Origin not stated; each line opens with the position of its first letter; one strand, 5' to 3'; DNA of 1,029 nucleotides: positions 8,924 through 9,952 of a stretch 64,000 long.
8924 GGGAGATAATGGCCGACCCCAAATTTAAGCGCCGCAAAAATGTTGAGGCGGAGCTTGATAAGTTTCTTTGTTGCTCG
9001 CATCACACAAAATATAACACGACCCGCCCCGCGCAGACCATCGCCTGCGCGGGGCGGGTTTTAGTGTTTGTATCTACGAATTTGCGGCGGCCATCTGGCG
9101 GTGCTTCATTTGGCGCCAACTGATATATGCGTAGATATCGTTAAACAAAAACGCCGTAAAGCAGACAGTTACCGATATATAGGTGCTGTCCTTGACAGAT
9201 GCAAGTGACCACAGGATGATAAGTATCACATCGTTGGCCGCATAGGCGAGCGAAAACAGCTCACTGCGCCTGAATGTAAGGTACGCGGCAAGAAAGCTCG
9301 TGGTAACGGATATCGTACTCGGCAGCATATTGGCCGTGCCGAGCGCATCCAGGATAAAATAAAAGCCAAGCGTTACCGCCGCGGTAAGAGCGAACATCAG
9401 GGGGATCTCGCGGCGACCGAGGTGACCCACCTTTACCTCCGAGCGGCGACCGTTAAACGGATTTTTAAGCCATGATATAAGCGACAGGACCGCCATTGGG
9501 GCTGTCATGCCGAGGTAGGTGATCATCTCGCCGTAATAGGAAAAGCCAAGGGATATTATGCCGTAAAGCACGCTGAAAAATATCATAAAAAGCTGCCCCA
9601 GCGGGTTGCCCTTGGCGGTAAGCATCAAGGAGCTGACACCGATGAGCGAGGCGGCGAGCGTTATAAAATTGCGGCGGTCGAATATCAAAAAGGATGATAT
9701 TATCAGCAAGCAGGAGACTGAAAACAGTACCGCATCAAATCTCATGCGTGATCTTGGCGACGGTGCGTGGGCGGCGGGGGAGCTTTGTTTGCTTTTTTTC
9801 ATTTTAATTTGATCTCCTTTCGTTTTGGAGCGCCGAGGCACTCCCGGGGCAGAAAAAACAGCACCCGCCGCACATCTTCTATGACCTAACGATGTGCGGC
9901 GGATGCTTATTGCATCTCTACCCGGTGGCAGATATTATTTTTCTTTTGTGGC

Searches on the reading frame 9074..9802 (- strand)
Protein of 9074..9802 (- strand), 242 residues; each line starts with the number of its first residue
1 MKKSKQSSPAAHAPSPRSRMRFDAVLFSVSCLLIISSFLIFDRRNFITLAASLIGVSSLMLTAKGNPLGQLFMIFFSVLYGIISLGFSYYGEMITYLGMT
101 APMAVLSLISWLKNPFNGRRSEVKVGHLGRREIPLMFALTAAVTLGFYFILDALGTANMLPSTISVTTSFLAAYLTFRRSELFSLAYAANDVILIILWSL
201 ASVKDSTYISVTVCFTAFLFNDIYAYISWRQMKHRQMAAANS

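Call 7: search_protein_families(library=pfam, proteins=[window:9074-9802:-])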
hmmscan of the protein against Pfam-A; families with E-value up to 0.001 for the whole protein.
window:9074-9802:- (242 aa): 1 family
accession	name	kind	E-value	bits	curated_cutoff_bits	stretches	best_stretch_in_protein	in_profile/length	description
PF04973.17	NMN_transporter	-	9.4e-32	110.8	27.3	1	46-231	2-175/175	Nicotinamide mononucleotide transporter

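Call 9: find_homologous_proteins(query=window:9074-9802:-)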
Query window:9074-9802:- (242 aa): 8000 proteins with E <= 0.001 among 8000 candidates; the best 120 are listed.
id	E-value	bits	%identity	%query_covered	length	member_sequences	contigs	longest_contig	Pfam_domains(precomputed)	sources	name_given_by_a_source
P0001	4.7e-143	493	97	100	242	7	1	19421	PF04973.18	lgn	-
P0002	5.7e-112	391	75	99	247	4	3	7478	PF04973.18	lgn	-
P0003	1.7e-111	390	77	98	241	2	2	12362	PF04973.18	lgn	-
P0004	1.4e-90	321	66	88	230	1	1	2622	PF04973.18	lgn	-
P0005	1.9e-90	321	67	90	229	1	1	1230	PF04973.18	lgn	-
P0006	7.3e-90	319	68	90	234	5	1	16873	PF04973.18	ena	-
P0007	7.9e-90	319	68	89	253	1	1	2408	PF04973.18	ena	-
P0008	8.8e-90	319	67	88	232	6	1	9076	PF04973.18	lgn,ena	-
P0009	1.5e-89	318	65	89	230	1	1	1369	PF04973.18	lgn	-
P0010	3.6e-89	317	67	92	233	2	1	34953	PF04973.18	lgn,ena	-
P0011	5.3e-89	316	66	91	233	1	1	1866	PF04973.18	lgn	-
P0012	5.5e-89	316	66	90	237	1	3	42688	PF04973.18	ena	-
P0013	6.0e-89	316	66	91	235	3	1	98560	PF04973.18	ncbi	-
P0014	7.0e-89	316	68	90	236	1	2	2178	PF04973.18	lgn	-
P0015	7.8e-89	315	68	89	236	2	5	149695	PF04973.18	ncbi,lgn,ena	-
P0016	9.1e-89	315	68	89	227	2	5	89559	PF04973.18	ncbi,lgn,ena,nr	ncbi:MAG: nicotinamide mononucleotide transporter [Clostridia bacterium]|nr:nicotinamide mononucleot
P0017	9.2e-89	315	67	89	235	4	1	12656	PF04973.18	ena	-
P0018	1.1e-88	315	68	90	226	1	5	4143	PF04973.18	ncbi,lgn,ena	-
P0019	1.2e-88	315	65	88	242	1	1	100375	PF04973.18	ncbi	-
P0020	1.3e-88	315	66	88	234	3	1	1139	PF04973.18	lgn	-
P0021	2.1e-88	314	64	89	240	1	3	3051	PF04973.18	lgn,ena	-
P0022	2.5e-88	314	65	91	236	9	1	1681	PF04973.18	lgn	-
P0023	2.6e-88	314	69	89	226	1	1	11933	PF04973.18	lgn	-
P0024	2.8e-88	314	66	88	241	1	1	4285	PF04973.18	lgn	-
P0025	2.9e-88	314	69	81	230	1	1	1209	PF04973.18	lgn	-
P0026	3.0e-88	314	66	88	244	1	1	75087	PF04973.18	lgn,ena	-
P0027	3.0e-88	313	68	89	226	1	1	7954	PF04973.18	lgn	-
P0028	3.1e-88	313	66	88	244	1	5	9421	PF04973.18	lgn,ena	-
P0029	3.1e-88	313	67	90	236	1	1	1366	PF04973.18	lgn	-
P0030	3.1e-88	313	68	88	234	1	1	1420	PF04973.18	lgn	-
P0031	3.3e-88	313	66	90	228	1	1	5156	PF04973.18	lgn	-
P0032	3.4e-88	313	66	88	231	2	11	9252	PF04973.18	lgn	-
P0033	4.2e-88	313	67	90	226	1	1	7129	PF04973.18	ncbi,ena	-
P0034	4.3e-88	313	65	90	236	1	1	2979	PF04973.18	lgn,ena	-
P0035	6.4e-88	312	64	89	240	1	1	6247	PF04973.18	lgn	-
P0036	6.5e-88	312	66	88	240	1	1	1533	PF04973.18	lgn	-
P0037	7.0e-88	312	66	90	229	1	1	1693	PF04973.18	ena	-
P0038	7.8e-88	312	66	88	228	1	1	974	PF04973.18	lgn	-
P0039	8.1e-88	312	65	88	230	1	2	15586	PF04973.18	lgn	-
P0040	9.4e-88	312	65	90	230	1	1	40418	PF04973.18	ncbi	-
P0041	1.0e-87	312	66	91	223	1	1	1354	PF04973.18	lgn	-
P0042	1.1e-87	312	64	90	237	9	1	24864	PF04973.18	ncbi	-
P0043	1.2e-87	312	65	91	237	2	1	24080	PF04973.18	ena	-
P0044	1.2e-87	312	65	88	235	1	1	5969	PF04973.18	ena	-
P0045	1.3e-87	311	67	90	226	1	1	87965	PF04973.18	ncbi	-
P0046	1.4e-87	311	65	88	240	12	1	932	PF04973.18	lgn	-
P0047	1.4e-87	311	67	88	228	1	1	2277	PF04973.18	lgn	-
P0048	1.5e-87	311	66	90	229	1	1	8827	PF04973.18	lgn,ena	-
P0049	1.5e-87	311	66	90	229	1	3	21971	PF04973.18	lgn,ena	-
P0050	1.5e-87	311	67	88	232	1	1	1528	PF04973.18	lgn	-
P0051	1.5e-87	311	67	90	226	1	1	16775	PF04973.18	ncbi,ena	-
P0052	1.6e-87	311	65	88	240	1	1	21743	PF04973.18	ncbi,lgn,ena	-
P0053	1.7e-87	311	67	88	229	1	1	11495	PF04973.18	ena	-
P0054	1.8e-87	311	65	89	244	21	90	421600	PF04973.18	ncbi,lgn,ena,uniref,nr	ncbi:MAG TPA: nicotinamide riboside transporter PnuC [Candidatus Borkfalkia excrementavium]|uniref:N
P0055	1.8e-87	311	67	88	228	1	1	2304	PF04973.18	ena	-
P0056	1.8e-87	311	65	89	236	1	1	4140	PF04973.18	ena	-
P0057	1.9e-87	311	67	90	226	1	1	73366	PF04973.18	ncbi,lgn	-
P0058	1.9e-87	311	65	91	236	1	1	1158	PF04973.18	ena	-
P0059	1.9e-87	311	65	88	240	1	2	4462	PF04973.18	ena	-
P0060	2.2e-87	311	67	90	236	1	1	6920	PF04973.18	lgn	-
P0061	2.3e-87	311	67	89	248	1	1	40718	PF04973.18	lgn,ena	-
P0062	2.7e-87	310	65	90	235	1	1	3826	PF04973.18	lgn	-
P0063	3.1e-87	310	66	90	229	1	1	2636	PF04973.18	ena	-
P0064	3.2e-87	310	68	89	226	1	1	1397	PF04973.18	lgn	-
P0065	3.6e-87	310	65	88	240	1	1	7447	PF04973.18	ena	-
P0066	3.7e-87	310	66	89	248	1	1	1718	PF04973.18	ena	-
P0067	3.8e-87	310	65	88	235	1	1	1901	PF04973.18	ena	-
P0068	3.9e-87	310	67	90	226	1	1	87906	PF04973.18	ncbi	-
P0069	5.4e-87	309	66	90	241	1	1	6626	PF04973.18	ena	-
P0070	5.7e-87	309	68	88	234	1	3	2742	PF04973.18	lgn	-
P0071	5.8e-87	309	66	89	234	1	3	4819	PF04973.18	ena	-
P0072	5.9e-87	309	64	90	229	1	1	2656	PF04973.18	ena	-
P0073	6.0e-87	309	64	89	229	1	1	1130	PF04973.18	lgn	-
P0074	6.1e-87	309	68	89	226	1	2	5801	PF04973.18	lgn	-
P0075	6.4e-87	309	67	90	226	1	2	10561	PF04973.18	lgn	-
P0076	6.5e-87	309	66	88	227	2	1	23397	PF04973.18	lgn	-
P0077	6.5e-87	309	65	91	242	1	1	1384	PF04973.18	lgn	-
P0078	7.4e-87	309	65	89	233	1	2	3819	PF04973.18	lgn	-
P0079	7.5e-87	309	66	89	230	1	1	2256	PF04973.18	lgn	-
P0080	7.8e-87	309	66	88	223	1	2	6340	PF04973.18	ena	-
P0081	7.9e-87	309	67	89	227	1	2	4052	PF04973.18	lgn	-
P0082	7.9e-87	309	66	89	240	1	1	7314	PF04973.18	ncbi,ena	-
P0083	8.2e-87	309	66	90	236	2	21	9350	PF04973.18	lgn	-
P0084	8.4e-87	309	64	91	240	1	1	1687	PF04973.18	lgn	-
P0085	8.5e-87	309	66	88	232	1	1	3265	PF04973.18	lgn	-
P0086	8.9e-87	309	67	88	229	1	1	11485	PF04973.18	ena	-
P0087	9.0e-87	309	64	90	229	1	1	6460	PF04973.18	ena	-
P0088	9.7e-87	309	65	89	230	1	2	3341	PF04973.18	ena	-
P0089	1.1e-86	308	67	90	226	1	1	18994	PF04973.18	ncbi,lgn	-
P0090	1.1e-86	308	66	86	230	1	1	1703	PF04973.18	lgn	-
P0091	1.2e-86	308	64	88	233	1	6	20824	PF04973.18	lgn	-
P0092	1.4e-86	308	64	93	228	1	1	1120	PF04973.18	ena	-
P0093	1.6e-86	308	66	89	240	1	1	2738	PF04973.18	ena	-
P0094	1.7e-86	308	63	93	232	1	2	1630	PF04973.18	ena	-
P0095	1.8e-86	308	67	87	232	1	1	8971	PF04973.18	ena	-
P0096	1.8e-86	308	66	90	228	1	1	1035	PF04973.18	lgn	-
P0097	1.9e-86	308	67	90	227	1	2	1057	PF04973.18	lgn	-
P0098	1.9e-86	308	65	90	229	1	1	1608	PF04973.18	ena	-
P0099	2.0e-86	308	67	89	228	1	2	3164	PF04973.18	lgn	-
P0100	2.1e-86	307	66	89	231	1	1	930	PF04973.18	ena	-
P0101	2.1e-86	307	67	88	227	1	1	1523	PF04973.18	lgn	-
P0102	2.1e-86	307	66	89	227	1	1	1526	PF04973.18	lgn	-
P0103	2.1e-86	307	62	89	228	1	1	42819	PF04973.18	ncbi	-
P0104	2.2e-86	307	65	88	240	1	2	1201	PF04973.18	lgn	-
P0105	2.4e-86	307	67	90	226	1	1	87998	PF04973.18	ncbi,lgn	-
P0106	2.4e-86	307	67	89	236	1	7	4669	PF04973.18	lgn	-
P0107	2.5e-86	307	64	90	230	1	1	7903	PF04973.18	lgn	-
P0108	2.5e-86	307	65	89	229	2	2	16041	PF04973.18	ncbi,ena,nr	ncbi:MAG: nicotinamide mononucleotide transporter [Clostridia bacterium]|nr:nicotinamide mononucleot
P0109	2.5e-86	307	64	88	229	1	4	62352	PF04973.18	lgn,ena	-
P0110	2.6e-86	307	64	90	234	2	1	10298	PF04973.18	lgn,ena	-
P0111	2.7e-86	307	64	88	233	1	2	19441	PF04973.18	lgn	-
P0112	3.0e-86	307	66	89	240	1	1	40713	PF04973.18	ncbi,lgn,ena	-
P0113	3.0e-86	307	64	88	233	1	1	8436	PF04973.18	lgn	-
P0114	3.1e-86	307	64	89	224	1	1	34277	PF04973.18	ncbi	-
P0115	3.1e-86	307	64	89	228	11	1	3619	PF04973.18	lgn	-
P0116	3.1e-86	307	67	90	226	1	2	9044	PF04973.18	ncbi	-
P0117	3.3e-86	307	65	89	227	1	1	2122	PF04973.18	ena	-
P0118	3.3e-86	307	65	89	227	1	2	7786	PF04973.18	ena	-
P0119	3.5e-86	307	63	90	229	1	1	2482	PF04973.18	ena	-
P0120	3.9e-86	307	66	90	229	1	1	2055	PF04973.18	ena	-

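Call 11: find_related_loci(query=A1, collection=genome_contigs, flank=4000)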
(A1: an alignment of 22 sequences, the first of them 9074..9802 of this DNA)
Query A1 (242 aa) in genome_contigs; peptide patterns used: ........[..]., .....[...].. (x = any residue, [..] = any of these).
600 stretches matched a pattern (row limit reached: there are more); 597 encode a relative of the query (tblastn E <= 1e-3); the best 80 are kept; 80 distinct loci.
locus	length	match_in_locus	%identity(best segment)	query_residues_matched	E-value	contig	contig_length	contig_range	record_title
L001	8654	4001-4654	67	21-238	8e-96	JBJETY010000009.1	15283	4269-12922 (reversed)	MAG: Christensenellales bacterium isolate LOHA16_bin.010 NODE_1221_length_15283_cov_5.437090, whole genome shotgun seque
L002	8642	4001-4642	66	23-236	4e-95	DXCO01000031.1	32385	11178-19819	MAG TPA_asm: Candidatus Borkfalkia excrementavium isolate CHK199-9574 CHK199__C294050_L32385_SAMEA5754843, whole genome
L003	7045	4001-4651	64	21-237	6e-95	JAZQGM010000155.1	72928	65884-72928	MAG: Acetatifactor sp. isolate T1900044630_TS20190096.MAGScoT_cleanbin_000025 SGB_1025_k141_1648738, whole genome shotgu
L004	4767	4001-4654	65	23-240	8e-95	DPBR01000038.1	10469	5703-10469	MAG TPA_asm: Oscillospiraceae bacterium isolate UBA11527 contig_5788, whole genome shotgun sequence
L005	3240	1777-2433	65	21-239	7e-96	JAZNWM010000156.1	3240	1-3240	MAG: Eubacteriales bacterium isolate T1900044783_TS20190249.MAGScoT_cleanbin_000084 SGB_2588_k141_1497954, whole genome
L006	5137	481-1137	64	21-239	6e-94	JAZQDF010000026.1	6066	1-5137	MAG: Eubacteriales bacterium isolate T1900044636_TS20190102.MAGScoT_cleanbin_000097 SGB_1162_k141_696657, whole genome s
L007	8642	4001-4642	64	23-236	1e-93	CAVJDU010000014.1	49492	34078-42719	uncultured Coriobacteriaceae bacterium isolate H07682-L1_cleanbin_000007 genome assembly, contig: Spades_H07682-L1_conti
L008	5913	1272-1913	64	23-236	4e-93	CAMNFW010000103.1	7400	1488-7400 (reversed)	MAG: uncultured Ruminococcus sp. isolate SRR1222429_bin.119_metaWRAP_v1.3_MAG genome assembly, contig: NODE.30087_length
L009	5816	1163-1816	65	23-240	5e-93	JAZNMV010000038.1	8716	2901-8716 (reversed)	MAG: Acutalibacteraceae bacterium isolate T1900044660_TS20190126.MAGScoT_cleanbin_000027 SGB_1510_k141_280256, whole gen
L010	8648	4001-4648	64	21-236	6e-93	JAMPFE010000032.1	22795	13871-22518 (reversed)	MAG: Lachnospiraceae bacterium isolate NALB_7861_16 Scaffold_#32__SCF_032__22795_bp, whole genome shotgun sequence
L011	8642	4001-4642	63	23-236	1e-92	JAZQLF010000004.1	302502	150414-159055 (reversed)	MAG: Acutalibacteraceae bacterium isolate T1900044611_TS20190077.MAGScoT_cleanbin_000004 SGB_800_k141_430803, whole geno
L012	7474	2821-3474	65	23-240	7e-93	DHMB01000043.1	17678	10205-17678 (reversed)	MAG TPA_asm: Clostridiales bacterium UBA4653 UBA4653_contig_13182, whole genome shotgun sequence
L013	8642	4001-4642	64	23-236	1e-92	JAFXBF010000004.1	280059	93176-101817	MAG: Clostridia bacterium isolate RGIG6257 Sheep_Rectum-2__c72, whole genome shotgun sequence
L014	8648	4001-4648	64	21-236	5e-93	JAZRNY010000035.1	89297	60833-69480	MAG: Acutalibacteraceae bacterium isolate T1900045400_YK20190090.MAGScoT_cleanbin_000003 SGB_6975_k141_906607, whole gen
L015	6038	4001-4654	63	23-240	1e-92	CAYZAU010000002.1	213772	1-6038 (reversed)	MAG TPA_asm: uncultured Acetatifactor sp. isolate SRP225648_co1_54 genome assembly, contig: NODE_18_length_213772_cov_44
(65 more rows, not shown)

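Call 48: find_encoding_contigs(protein=P0001, flank=3000, max_places=3)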
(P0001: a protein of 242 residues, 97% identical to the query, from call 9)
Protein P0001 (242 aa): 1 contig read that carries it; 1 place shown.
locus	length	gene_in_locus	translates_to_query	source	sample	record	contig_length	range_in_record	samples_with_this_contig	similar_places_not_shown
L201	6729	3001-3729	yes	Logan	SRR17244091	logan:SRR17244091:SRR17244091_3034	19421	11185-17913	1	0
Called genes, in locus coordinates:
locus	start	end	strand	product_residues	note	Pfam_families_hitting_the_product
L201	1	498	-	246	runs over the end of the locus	PF09359:VTC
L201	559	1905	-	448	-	PF00512:HisKA, PF02518:HATPase_c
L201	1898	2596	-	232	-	PF00072:Response_reg, PF00486:Trans_reg_C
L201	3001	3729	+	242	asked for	PF04973:NMN_transporter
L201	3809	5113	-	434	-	PF22643:NagA_N (weak), PF07969:Amidohydro_3 (faint), PF01979:Amidohydro_1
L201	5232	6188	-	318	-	PF00480:ROK, PF01869:BcrAD_BadFG (faint)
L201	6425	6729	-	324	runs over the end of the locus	-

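Call 49: find_encoding_contigs(protein=P0002, flank=3000, max_places=3)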
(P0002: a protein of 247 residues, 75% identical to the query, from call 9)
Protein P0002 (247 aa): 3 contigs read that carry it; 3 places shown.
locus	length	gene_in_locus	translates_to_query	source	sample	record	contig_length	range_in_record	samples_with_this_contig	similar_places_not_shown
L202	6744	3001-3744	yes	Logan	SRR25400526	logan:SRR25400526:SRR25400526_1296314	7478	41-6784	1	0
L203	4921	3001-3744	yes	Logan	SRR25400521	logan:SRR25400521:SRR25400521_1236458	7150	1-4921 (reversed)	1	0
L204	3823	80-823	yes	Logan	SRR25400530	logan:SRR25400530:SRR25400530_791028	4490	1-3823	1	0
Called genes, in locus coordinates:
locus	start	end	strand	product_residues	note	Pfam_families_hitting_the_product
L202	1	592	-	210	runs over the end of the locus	?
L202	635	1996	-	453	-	PF00512:HisKA, PF02518:HATPase_c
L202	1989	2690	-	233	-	PF00072:Response_reg, PF00486:Trans_reg_C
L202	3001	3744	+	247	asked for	PF04973:NMN_transporter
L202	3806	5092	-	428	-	PF22643:NagA_N, PF07969:Amidohydro_3 (weak), PF01979:Amidohydro_1, PF07969:Amidohydro_3 (weak)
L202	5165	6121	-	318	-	PF00480:ROK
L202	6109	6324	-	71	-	-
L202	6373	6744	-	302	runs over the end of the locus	-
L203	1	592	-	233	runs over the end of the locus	PF09359:VTC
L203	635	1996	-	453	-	PF00512:HisKA, PF02518:HATPase_c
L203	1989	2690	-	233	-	PF00072:Response_reg, PF00486:Trans_reg_C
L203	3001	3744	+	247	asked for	PF04973:NMN_transporter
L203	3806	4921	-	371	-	?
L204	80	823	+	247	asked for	PF04973:NMN_transporter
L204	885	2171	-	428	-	PF22643:NagA_N, PF07969:Amidohydro_3 (weak), PF01979:Amidohydro_1, PF07969:Amidohydro_3 (weak)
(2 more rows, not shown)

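Call 50: find_encoding_contigs(protein=P0003, flank=3000, max_places=3)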
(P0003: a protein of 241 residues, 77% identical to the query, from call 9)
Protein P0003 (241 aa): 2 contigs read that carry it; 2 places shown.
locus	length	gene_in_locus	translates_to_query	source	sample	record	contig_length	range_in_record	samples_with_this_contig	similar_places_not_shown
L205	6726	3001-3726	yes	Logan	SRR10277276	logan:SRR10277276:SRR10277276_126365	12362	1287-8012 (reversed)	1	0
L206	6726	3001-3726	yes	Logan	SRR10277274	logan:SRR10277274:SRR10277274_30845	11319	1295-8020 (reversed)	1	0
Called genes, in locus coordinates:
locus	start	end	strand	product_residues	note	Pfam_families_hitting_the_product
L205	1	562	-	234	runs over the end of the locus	PF09359:VTC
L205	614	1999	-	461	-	PF00512:HisKA, PF02518:HATPase_c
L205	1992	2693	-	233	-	PF00072:Response_reg, PF00486:Trans_reg_C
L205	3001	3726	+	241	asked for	PF04973:NMN_transporter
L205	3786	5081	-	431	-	PF22643:NagA_N, PF07969:Amidohydro_3 (weak), PF01979:Amidohydro_1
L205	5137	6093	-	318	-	PF00480:ROK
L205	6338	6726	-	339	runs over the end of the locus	-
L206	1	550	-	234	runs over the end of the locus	PF09359:VTC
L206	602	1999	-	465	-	-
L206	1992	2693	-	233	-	PF00072:Response_reg, PF00486:Trans_reg_C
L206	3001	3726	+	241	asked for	PF04973:NMN_transporter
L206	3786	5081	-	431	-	PF22643:NagA_N, PF07969:Amidohydro_3 (weak), PF01979:Amidohydro_1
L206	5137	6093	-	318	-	PF00480:ROK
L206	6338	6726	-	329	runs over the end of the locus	-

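Call 58: search_solved_structures(query=window:9074-9802:-, max_evalue=0.01, show_alignments=1)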
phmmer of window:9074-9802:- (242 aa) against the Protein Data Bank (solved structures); distinct sequences matched with E-value up to 0.01: 1.
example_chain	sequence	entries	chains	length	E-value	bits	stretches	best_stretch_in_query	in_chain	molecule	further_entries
4qtn_A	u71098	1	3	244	6.5e-13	52.4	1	31-235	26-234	Nicotinamide riboside transporter PnuC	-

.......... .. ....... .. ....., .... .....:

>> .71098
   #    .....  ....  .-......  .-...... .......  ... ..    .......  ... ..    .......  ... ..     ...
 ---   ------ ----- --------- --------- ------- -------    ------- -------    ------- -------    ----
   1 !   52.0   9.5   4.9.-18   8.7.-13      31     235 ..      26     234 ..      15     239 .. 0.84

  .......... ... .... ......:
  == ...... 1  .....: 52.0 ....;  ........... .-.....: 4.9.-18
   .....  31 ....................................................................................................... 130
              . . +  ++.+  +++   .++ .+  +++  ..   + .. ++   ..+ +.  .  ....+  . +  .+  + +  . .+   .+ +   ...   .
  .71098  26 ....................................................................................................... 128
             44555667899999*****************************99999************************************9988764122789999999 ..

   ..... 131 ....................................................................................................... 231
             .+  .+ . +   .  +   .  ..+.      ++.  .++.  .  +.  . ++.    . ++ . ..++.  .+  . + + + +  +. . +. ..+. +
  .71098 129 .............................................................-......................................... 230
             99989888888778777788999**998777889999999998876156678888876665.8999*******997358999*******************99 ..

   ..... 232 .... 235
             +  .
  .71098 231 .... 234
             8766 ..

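Call 59: search_protein_families(library=ncbifam, proteins=[window:9074-9802:-], max_evalue=0.01)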
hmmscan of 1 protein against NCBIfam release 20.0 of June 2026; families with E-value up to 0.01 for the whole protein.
window:9074-9802:- (242 aa): 1 family
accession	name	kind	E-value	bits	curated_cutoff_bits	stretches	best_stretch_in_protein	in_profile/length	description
TIGR01528.1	NMN_trans_PnuC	equivalog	1.7e-16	60.7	42.45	1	45-233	2-185/187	nicotinamide riboside transporter PnuC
